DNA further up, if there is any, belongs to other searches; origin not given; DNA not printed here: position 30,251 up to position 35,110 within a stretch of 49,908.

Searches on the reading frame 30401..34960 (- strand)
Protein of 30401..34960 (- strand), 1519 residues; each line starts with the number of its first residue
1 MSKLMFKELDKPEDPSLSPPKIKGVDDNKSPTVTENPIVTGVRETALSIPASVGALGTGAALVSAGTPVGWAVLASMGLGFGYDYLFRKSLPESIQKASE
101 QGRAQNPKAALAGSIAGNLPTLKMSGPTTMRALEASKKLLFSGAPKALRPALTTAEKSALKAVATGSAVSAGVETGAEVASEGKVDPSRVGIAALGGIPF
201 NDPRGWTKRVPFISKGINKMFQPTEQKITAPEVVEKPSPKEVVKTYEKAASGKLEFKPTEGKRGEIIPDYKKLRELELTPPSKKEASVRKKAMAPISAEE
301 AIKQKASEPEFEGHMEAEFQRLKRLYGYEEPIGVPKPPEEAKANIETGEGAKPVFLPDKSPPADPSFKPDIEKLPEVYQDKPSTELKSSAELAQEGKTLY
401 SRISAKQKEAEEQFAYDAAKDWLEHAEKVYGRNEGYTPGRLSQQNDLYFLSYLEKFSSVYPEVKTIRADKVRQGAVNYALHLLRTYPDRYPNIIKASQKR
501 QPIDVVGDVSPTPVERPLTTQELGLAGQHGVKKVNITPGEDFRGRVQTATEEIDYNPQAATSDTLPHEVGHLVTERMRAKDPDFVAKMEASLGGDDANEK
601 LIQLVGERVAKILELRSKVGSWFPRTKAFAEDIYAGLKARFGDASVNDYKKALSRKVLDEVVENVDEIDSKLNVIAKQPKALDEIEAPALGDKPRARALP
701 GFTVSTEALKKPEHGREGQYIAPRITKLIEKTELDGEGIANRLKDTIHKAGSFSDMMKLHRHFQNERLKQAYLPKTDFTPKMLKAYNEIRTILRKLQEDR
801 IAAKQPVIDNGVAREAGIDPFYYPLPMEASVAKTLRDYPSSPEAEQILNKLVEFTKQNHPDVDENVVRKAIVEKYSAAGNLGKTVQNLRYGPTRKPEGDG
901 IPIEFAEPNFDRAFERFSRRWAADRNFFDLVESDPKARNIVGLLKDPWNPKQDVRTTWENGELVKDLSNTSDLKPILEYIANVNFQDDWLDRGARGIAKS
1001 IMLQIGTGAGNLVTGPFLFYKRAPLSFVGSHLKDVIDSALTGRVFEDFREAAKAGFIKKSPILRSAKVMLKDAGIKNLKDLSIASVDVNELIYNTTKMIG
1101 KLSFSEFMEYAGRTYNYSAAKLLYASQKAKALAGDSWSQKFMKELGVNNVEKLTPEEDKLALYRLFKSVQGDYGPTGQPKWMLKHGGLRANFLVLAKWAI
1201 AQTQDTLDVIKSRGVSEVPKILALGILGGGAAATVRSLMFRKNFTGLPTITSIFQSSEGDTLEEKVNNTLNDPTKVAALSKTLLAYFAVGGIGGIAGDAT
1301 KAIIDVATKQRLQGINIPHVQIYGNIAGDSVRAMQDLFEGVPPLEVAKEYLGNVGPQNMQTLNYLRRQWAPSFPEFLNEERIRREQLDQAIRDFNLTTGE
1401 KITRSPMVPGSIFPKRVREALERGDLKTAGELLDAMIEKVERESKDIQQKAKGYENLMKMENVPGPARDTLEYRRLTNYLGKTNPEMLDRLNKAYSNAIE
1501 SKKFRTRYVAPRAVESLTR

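Call 51: search_protein_families(library=phrogs, proteins=[window:30401-34960:-], max_evalue=1)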
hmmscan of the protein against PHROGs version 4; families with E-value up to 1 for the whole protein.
window:30401-34960:- (1519 aa): 1 family
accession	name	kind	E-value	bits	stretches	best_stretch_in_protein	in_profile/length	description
phrog_23452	-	unknown function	0.024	15.8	1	1200-1250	64-110/135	-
